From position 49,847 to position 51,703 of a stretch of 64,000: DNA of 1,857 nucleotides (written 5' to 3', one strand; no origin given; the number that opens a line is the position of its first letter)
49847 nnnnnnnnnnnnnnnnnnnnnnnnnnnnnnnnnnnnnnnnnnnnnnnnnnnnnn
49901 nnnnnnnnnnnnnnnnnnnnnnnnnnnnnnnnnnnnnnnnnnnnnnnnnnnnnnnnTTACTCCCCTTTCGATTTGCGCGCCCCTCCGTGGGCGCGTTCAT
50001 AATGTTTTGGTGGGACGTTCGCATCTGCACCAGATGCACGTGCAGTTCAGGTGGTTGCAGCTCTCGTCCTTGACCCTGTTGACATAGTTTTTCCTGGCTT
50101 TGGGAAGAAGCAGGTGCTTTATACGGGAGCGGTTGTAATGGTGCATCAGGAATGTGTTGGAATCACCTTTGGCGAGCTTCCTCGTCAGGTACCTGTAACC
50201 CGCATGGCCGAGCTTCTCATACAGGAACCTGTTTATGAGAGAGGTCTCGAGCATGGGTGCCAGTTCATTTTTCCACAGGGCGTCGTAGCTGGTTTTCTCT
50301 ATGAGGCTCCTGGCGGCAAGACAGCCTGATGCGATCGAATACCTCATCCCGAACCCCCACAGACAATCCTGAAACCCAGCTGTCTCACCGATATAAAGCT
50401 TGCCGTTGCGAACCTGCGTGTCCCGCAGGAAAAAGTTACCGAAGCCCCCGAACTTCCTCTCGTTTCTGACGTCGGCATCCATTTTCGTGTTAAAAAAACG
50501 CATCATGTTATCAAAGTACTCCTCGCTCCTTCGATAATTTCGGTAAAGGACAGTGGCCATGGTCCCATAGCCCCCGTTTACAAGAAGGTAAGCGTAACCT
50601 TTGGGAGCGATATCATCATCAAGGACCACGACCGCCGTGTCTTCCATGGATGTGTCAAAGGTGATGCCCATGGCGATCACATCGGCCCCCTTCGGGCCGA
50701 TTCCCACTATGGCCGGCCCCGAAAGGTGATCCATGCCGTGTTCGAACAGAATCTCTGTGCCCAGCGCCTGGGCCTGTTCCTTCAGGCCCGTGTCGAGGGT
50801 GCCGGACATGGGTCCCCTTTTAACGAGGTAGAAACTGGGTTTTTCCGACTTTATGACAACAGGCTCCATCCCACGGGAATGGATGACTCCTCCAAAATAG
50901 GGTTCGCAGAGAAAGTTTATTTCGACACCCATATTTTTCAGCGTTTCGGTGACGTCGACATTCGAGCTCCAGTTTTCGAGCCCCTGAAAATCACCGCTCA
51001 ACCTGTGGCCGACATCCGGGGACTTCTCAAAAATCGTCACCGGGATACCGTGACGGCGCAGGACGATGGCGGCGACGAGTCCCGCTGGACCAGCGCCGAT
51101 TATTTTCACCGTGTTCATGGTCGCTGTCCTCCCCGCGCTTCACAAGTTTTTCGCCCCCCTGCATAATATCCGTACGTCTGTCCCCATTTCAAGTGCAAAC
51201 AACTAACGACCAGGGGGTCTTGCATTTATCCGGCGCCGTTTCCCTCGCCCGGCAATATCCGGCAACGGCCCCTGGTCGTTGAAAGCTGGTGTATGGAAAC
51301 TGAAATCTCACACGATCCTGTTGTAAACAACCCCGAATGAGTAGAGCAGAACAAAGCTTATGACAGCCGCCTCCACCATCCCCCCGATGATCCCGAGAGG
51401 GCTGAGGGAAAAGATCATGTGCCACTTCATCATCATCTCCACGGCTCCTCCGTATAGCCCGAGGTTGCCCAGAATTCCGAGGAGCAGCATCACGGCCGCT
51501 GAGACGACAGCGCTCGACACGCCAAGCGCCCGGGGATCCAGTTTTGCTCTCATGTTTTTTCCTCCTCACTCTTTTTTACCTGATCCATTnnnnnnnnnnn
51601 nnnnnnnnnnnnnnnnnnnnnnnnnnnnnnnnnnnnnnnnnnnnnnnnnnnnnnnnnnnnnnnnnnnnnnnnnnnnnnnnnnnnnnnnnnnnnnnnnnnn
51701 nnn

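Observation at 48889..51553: Unusual flavoprotein pair (one carrying a YHS/TRASH metal-binding head) plus small membrane protein wedged between two copper P-type ATPases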

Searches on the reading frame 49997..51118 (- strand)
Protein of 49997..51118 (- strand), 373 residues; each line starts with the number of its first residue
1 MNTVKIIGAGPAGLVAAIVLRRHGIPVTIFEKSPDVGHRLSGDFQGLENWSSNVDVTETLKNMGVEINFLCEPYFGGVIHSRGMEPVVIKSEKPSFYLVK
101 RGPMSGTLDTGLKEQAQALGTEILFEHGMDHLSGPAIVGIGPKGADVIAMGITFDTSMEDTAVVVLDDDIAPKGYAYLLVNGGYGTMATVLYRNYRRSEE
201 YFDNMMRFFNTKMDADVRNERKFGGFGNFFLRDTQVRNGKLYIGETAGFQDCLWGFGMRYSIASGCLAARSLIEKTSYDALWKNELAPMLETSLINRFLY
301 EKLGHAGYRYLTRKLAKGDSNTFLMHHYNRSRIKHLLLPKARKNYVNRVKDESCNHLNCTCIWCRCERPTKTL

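Call 3: search_protein_families(library=pfam, proteins=[window:49997-51118:-], max_evalue=0.01)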
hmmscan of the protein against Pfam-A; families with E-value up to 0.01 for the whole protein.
window:49997-51118:- (373 aa): 12 families
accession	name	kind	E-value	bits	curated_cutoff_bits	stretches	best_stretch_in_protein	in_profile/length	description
PF13450.12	NAD_binding_8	-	5.6e-09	36.6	21.9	1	6-39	1-34/68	NAD(P)-binding Rossmann-like domain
PF03486.20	HI0933_like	-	3.9e-07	30.2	50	1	4-66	3-66/244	HI0933-like protein Rossmann domain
PF01494.25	FAD_binding_3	-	4.9e-07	29.7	22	1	3-35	3-35/349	FAD binding domain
PF01266.30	DAO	-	2e-06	28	27.9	1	6-46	4-44/353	FAD dependent oxidoreductase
PF07992.20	Pyr_redox_2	-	2.2e-05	24.5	26.1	1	4-34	3-33/291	Pyridine nucleotide-disulphide oxidoreductase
PF00890.30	FAD_binding_2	-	6.1e-05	22.8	20.4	1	6-37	4-35/414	FAD binding domain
PF13738.12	Pyr_redox_3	-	0.00017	21.3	30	1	6-38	2-34/305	Pyridine nucleotide-disulphide oxidoreductase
PF00070.33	Pyr_redox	-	0.00062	20.7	22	1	5-37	3-35/82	Pyridine nucleotide-disulphide oxidoreductase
PF01134.28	GIDA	-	0.0011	18.6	22.1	1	4-34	2-32/391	Glucose inhibited division protein A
PF01593.30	Amino_oxidase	-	0.0013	18.5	19.8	1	12-42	2-32/443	Flavin containing amine oxidoreductase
PF12831.13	FAD_oxidored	-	0.002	18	27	1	4-37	2-35/416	FAD dependent oxidoreductase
PF01946.23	Thi4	-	0.0022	17.7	26.2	1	4-42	20-59/235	Thi4 family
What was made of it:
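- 49997..51118 (-): 373-aa FAD-dependent oxidoreductase, distantly like geranylgeranyl reductase / PHBH-fold enzymes. NAD_binding_8, FAD_binding_3 and DAO hits cover the N-terminal Rossmann part only (call 3).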

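Call 4: search_protein_families(library=ncbifam, proteins=[window:49997-51118:-], max_evalue=0.01)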
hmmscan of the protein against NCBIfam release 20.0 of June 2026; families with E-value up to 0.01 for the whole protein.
window:49997-51118:- (373 aa): 74 families (the best 25 are shown)
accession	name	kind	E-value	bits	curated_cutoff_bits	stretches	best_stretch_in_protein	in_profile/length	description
TIGR02032.1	GG-red-SF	subfamily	3.1e-14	53.3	158.8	2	6-127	5-112/297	geranylgeranyl reductase family protein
NF005548.0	PRK07208.1-4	equivalog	5.8e-08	31.8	389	1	2-37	4-39/488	hypothetical protein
TIGR03315.1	Se_ygfK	equivalog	1.4e-07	29.3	835.3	1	3-44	539-583/1012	putative selenate reductase subunit YgfK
NF049967.1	QhpG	equivalog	1.5e-07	30.7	240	1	5-63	2-59/423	flavin-dependent monooxygenase QhpG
NF004833.1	PRK06185.1-1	subfamily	1.6e-07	30.4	488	1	3-43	4-44/403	FAD-dependent oxidoreductase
NF041385.1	Dggglyphlred_Halo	equivalog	1.8e-07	30.1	700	1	157-323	188-377/405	digeranylgeranylglycerophospholipid reductase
NF009408.0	PRK12769.1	equivalog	2.1e-07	29.5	1003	1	3-69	329-396/659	formate-dependent uric acid utilization protein AegA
TIGR00275.1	TIGR00275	subfamily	2.3e-07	30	183.8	1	6-66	3-63/401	aminoacetone oxidase family FAD-binding enzyme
NF005560.0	PRK07233.1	equivalog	3.6e-07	29.4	252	1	3-37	2-36/435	hypothetical protein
NF005547.0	PRK07208.1-3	equivalog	4.1e-07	29.1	380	1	4-37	7-40/465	hypothetical protein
TIGR02734.1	crtI_fam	subfamily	1.3e-06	27.4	238.1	1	5-40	2-37/504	phytoene desaturase family protein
TIGR03467.1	HpnE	equivalog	1.4e-06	27.9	283.05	1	4-41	1-38/430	hydroxysqualene dehydroxylase HpnE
TIGR01318.1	gltD_gamma_fam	subfamily_domain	2e-06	26.7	482.95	1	3-71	143-212/467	glutamate synthase, small subunit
NF004834.1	PRK06185.1-3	subfamily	2.1e-06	26.8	500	1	3-43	9-49/420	FAD-dependent oxidoreductase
NF009409.0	PRK12770.1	subfamily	2.6e-06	26.7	343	1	3-37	20-54/360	putative glutamate synthase subunit beta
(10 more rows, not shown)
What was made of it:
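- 49997..51118 (-): GG-red-SF scores 53.3 bits against a 158.8 cutoff (call 4).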

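Call 19: find_homologous_proteins(query=window:49997-51118:-)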
Query window:49997-51118:- (373 aa): 2075 proteins with E <= 0.001 among 6692 candidates; the best 120 are listed.
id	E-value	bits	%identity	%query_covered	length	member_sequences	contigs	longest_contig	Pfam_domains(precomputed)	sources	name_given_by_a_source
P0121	2.7e-257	871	100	100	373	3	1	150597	PF01266.31,PF13450.13,PF07992.21,PF03486.21,PF01494.26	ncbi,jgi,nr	ncbi:MAG: NAD(P)/FAD-dependent oxidoreductase [Deltaproteobacteria bacterium]|nr:NAD(P)/FAD-dependen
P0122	6.7e-223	758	85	100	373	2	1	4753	PF01266.31,PF13450.13,PF00890.31,PF07992.21,PF03486.21,PF01494.26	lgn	-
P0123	6.5e-220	748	84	100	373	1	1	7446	PF01266.31,PF13450.13,PF07992.21,PF03486.21,PF01494.26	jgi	-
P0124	8.2e-216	734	83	100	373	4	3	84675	PF13450.13,PF07992.21,PF03486.21,PF01494.26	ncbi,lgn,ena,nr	ncbi:MAG TPA: NAD(P)/FAD-dependent oxidoreductase [Proteobacteria bacterium]|nr:dihydropyrimidine de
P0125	1.7e-212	723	81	100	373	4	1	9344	PF01266.31,PF13450.13,PF00890.31,PF03486.21,PF01494.26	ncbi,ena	-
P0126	1.9e-210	717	79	100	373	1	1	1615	PF01266.31,PF01593.31,PF13450.13,PF00070.34,PF03486.21,PF01494.26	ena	-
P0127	2.9e-190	650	74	99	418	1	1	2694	PF01266.31,PF13450.13,PF03486.21,PF01494.26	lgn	-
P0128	7.4e-179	613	70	98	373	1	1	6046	PF01266.31,PF13450.13,PF03486.21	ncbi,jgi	-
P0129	3.2e-178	611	70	98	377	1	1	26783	PF13450.13,PF03486.21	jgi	-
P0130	5.1e-178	610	68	100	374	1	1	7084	PF01266.31,PF13450.13,PF03486.21,PF01494.26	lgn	-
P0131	7.4e-178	609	67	99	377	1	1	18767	PF01946.24,PF13450.13,PF07992.21,PF03486.21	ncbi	-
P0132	5.5e-177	607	68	98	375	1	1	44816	PF13450.13,PF03486.21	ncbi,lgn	-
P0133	8.6e-177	606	69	98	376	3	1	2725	PF01266.31,PF13450.13,PF07992.21,PF00070.34,PF03486.21,PF01494.26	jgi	jgi:flavin-dependent dehydrogenase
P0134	3.5e-176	604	70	99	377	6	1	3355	PF13450.13,PF03486.21,PF01494.26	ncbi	-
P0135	1.2e-175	602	68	100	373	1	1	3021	PF13450.13,PF07992.21,PF03486.21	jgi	jgi:flavin-dependent dehydrogenase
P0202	3.1e-147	509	62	90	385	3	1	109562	PF13450.13,PF01494.26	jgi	jgi:flavin-dependent dehydrogenase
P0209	9.9e-145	500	60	94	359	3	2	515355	PF13450.13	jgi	jgi:flavin-dependent dehydrogenase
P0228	3.3e-137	476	61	92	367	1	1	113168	PF01946.24,PF13450.13,PF03486.21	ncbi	-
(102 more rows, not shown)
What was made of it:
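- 49997..51118 (-): About 2,075 homologues; those that carry a name are called generic oxidoreductases (call 19).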

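Call 50: search_solved_structures(query=window:49997-51118:-, max_evalue=0.01, show_alignments=1)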
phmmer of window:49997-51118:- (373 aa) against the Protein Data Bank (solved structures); distinct sequences matched with E-value up to 0.01: 13.
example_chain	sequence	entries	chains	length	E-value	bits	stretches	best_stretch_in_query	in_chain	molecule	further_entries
5nii_A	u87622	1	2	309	0.0015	20.9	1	5-44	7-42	Thioredoxin reductase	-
8er0_A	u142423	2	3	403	0.0015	20.8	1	4-48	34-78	Flavin-dependent monooxygenase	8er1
1sez_A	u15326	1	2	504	0.0029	19.9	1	4-54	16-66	Protoporphyrinogen oxidase, mitochondrial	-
3oz2_A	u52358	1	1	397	0.0032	19.8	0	4-49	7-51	Digeranylgeranylglycerophospholipid reductase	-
3lxd_A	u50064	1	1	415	0.0038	19.5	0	5-43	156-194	FAD-dependent pyridine nucleotide-disulphide oxidoreductase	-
6de6_A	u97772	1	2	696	0.0039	19.5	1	2-58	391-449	Histamine dehydrogenase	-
9srp_C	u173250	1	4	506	0.0047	19.2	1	3-42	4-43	ChlE3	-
4gu0_A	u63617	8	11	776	0.0063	18.8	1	3-43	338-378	Lysine-specific histone demethylase 1B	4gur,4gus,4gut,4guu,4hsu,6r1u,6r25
4gu1_A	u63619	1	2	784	0.0064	18.8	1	3-43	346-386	Lysine-specific histone demethylase 1B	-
7xe1_A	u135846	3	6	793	0.0065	18.8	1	3-43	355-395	Lysine-specific histone demethylase 1B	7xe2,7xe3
4fwe_A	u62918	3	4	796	0.0065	18.8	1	3-43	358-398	Lysine-specific histone demethylase 1B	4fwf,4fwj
8aq8_AAA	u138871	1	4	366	0.0066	18.7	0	4-50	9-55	Monooxygenase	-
7jyp_A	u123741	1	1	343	0.0099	18.2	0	4-52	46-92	Thioredoxin reductase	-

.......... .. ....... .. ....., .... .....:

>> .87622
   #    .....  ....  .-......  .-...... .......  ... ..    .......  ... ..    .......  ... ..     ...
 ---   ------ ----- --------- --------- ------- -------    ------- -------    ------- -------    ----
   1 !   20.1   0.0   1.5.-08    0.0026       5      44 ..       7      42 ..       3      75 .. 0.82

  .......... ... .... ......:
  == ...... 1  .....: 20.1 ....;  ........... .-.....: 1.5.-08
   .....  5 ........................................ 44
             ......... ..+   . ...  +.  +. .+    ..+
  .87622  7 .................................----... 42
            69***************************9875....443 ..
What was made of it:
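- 49997..51118 (-): No solved relative beyond the Rossmann motif (call 50).
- On Geranylgeranyl reductase family (TIGR02032), for the 373-aa protein: PDB sequence hits are limited to the first ~50 residues (call 50).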

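Call 51: find_encoding_contigs(protein=P0209, flank=7000, max_places=1)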
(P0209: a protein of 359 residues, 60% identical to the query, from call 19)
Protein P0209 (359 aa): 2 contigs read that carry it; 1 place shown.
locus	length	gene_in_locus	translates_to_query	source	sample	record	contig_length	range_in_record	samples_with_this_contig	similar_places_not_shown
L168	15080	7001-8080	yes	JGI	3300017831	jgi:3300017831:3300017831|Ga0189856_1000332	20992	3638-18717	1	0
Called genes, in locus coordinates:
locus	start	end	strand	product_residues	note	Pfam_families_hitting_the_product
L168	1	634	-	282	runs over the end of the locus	PF01261:AP_endonuc_2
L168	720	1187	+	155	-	PF00210:Ferritin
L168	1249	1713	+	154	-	-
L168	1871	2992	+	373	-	PF04055:Radical_SAM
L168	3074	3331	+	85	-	PF01206:TusA (weak)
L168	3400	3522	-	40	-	-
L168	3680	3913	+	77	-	PF01206:TusA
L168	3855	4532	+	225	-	PF00440:TetR_N, PF16925:TetR_C_13, PF21993:TetR_C_13_2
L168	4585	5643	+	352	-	PF00248:Aldo_ket_red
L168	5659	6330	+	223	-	-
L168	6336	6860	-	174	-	PF01965:DJ-1_PfpI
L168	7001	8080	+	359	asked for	PF13450:NAD_binding_8 (weak)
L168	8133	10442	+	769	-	PF19335:HMBD, PF00122:E1-E2_ATPase, PF00702:Hydrolase, PF08282:Hydrolase_3 (faint), PF12710:HAD (faint)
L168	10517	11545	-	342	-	PF08240:ADH_N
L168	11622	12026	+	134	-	PF10861:DUF2784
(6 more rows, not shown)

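Call 52: find_encoding_contigs(protein=P0228, flank=6000, max_places=1)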
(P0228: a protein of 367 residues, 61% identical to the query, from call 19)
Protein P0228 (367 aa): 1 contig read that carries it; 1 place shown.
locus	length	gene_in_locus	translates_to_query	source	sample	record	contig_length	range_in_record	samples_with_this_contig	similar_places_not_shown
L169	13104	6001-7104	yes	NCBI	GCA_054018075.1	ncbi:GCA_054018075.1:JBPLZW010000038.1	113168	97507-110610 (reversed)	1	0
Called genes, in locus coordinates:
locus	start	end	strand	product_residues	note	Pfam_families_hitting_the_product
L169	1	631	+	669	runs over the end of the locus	PF00672:HAMP, PF00512:HisKA, PF02518:HATPase_c, PF00072:Response_reg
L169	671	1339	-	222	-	PF00072:Response_reg, PF00196:GerE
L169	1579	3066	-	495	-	PF00072:Response_reg, PF00989:PAS (weak), PF08447:PAS_3, PF07730:HisKA_3, PF02518:HATPase_c, PF13581:HATPase_c_2 (weak)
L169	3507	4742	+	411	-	PF03150:CCP_MauG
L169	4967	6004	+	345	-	PF00512:HisKA, PF02518:HATPase_c, PF13589:HATPase_c_3 (weak)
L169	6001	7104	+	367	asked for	PF01946:Thi4 (faint), PF03486:HI0933_like (weak), PF13450:NAD_binding_8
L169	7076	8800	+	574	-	PF01558:POR, PF01855:POR_N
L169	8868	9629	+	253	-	PF02775:TPP_enzyme_C, PF12367:PFO_beta_C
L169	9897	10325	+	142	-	-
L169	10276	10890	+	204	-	-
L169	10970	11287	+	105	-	-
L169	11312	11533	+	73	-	PF04326:SLFN_AlbA_2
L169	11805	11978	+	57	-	PF13749:HATPase_c_4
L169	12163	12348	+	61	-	-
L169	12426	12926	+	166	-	PF20432:Xre-like-HTH (weak), PF09722:Xre_MbcA_ParS_C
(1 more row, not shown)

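Call 53: find_encoding_contigs(protein=P0202, flank=6000, max_places=1)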
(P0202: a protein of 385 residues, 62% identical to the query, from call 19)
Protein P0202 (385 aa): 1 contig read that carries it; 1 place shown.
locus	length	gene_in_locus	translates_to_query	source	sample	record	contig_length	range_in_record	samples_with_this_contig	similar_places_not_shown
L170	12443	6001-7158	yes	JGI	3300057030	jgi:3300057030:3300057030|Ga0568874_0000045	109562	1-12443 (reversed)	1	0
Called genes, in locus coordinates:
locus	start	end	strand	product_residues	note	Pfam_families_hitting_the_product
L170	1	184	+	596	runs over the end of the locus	PF01336:tRNA_anti-codon, PF00152:tRNA-synt_2, PF01409:tRNA-synt_2d (faint), PF02938:GAD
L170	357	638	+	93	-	PF00216:Bac_DNA_binding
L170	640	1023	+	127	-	PF00376:MerR, PF13411:MerR_1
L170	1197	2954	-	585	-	PF02463:SMC_N (weak), PF11398:DUF2813 (faint), PF13175:AAA_15, PF13476:AAA_23, PF13304:AAA_21, PF20469:OLD-like_TOPRIM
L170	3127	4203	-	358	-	PF01758:SBF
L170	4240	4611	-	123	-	PF12840:HTH_20, PF01022:HTH_5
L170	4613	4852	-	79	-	PF13192:Thioredoxin_3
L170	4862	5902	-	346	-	PF03773:ArsP_1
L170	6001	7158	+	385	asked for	PF01494:FAD_binding_3 (weak), PF13450:NAD_binding_8 (weak)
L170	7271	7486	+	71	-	PF11127:YgaP-like_TM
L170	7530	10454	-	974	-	PF01326:PPDK_N, PF00391:PEP-utilizers, PF02896:PEP-utilizers_C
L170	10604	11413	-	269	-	PF04116:FA_hydroxylase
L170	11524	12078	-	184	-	PF01161:PBP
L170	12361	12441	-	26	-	?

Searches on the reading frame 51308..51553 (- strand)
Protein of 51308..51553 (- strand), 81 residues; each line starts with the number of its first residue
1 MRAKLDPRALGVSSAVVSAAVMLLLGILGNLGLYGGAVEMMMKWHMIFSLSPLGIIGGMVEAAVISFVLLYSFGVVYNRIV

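Call 3: search_protein_families(library=pfam, proteins=[window:51308-51553:-], max_evalue=0.01)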
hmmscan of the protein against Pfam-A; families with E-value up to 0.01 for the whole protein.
window:51308-51553:- (81 aa): 0 families
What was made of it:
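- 51308..51553 (-): 81-aa small membrane protein with two hydrophobic segments, 36 nt downstream of copA; function unknown. No Pfam hit (call 3).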

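Call 4: search_protein_families(library=ncbifam, proteins=[window:51308-51553:-], max_evalue=0.01)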
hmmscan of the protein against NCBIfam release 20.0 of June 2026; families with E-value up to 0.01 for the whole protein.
window:51308-51553:- (81 aa): 1 family
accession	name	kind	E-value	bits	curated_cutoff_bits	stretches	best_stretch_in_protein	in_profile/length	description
NF037947.1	holin_4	subfamily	4.1e-06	27.2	70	1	5-78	1-75/75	bacteriophage holin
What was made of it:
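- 51308..51553 (-): Only a sub-threshold holin_4 match, 27 bits against a cutoff of 70 (call 4).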
